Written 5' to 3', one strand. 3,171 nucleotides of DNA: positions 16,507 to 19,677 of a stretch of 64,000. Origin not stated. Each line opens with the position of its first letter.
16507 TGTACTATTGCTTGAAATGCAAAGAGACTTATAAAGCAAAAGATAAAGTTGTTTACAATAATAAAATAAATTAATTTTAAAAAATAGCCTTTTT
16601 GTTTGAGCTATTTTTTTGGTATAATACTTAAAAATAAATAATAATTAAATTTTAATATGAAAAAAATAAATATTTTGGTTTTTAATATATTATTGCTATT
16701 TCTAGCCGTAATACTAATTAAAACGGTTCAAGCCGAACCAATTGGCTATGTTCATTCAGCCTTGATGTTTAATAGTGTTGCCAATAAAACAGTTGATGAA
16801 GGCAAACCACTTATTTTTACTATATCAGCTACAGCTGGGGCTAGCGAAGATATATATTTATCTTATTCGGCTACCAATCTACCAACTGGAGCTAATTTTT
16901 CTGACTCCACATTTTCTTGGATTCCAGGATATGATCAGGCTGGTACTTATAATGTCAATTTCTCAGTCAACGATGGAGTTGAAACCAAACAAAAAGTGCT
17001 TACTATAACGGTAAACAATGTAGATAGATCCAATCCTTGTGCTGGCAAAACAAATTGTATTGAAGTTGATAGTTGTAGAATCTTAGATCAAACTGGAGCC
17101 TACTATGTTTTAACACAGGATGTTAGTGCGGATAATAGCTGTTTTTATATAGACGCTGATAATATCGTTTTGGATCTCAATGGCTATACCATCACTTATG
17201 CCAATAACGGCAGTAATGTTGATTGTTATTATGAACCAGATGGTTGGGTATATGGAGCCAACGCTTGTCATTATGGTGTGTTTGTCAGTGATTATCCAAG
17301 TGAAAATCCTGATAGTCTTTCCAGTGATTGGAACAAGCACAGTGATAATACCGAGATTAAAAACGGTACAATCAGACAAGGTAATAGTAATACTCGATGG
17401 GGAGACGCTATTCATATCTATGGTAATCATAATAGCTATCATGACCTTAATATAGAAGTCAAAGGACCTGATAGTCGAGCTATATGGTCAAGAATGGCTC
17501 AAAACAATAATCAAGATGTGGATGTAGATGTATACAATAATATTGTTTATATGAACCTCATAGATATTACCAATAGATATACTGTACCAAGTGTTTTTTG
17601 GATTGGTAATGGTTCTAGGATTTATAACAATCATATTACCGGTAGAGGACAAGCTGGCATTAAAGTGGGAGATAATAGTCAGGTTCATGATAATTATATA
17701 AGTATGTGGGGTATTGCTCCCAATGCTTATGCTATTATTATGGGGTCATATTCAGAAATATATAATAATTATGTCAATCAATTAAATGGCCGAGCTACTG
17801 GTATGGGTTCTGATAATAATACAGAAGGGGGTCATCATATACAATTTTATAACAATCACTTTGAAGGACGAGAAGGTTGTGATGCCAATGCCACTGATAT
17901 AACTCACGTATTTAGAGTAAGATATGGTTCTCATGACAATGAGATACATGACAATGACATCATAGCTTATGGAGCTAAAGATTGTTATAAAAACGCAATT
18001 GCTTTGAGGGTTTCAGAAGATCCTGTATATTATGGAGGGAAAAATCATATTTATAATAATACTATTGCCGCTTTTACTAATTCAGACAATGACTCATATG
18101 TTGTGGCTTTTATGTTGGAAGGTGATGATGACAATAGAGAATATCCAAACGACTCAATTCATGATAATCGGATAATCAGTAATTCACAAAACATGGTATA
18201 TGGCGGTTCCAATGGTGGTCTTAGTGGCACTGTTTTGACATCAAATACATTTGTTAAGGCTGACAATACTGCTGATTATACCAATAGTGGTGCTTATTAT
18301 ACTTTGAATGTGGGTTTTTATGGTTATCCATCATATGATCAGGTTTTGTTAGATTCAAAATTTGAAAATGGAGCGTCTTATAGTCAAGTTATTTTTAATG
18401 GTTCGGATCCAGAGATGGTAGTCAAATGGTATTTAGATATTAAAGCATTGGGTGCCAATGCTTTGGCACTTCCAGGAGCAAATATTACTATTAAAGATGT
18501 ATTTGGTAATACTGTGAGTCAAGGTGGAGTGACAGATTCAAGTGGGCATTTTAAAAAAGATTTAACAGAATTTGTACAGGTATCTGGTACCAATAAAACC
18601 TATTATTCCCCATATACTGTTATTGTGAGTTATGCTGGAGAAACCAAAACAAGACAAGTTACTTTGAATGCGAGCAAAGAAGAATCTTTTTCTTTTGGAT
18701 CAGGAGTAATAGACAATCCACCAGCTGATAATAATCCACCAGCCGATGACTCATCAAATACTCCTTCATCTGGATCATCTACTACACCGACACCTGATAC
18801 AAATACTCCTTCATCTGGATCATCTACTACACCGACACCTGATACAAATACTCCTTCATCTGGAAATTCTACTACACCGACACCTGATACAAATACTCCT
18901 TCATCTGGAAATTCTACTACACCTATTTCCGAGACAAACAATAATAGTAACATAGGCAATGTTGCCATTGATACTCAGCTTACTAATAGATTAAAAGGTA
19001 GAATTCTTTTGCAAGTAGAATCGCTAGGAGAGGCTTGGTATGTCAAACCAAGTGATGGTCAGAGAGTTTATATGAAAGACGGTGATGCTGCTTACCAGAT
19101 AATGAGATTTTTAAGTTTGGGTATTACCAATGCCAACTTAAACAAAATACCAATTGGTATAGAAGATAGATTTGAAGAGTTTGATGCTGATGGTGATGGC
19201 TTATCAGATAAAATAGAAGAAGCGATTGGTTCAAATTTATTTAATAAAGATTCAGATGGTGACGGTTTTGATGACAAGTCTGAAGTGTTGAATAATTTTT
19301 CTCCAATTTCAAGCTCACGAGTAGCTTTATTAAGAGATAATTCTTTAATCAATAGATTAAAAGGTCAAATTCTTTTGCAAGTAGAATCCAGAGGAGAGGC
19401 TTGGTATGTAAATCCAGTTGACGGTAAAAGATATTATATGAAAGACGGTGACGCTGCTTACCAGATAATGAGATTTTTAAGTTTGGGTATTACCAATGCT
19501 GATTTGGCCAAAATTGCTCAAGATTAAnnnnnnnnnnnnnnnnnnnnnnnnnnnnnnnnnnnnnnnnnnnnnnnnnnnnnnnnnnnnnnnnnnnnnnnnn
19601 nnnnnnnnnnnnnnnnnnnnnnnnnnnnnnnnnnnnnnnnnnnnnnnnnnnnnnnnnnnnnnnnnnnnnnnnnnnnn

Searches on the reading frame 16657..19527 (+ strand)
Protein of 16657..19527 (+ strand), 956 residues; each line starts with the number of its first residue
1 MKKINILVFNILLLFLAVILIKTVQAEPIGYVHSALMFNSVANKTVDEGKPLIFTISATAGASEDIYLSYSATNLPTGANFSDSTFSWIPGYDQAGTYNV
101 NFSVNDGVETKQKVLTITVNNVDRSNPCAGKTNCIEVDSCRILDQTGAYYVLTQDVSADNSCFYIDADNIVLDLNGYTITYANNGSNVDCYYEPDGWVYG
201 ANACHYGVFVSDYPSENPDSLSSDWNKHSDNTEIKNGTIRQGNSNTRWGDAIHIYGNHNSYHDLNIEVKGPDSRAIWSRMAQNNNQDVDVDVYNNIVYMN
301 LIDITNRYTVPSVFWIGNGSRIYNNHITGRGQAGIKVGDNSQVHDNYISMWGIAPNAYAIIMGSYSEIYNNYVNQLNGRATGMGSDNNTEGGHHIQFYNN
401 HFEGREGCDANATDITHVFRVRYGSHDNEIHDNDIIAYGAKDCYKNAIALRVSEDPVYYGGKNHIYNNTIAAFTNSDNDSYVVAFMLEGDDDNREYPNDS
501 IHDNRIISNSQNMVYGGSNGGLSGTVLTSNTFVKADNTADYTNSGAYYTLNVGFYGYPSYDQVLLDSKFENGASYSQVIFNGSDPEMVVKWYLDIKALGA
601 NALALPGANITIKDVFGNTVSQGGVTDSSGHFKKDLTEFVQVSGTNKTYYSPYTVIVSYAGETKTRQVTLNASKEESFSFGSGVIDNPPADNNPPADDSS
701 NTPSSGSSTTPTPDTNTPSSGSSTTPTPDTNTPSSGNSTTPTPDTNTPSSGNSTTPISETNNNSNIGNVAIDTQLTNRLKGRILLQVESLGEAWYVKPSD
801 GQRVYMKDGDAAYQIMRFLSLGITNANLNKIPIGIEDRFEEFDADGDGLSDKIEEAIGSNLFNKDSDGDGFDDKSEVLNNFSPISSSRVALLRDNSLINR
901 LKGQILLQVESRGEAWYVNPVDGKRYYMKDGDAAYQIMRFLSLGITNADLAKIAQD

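Call 71: search_protein_families(library=pfam, proteins=[window:16657-19527:+], max_evalue=0.01)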
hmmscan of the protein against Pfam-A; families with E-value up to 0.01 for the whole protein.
window:16657-19527:+ (956 aa): 1 family
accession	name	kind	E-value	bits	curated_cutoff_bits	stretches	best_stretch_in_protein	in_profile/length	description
PF18884.5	TSP3_bac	-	0.00013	22.1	25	1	843-860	1-18/22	Bacterial TSP3 repeat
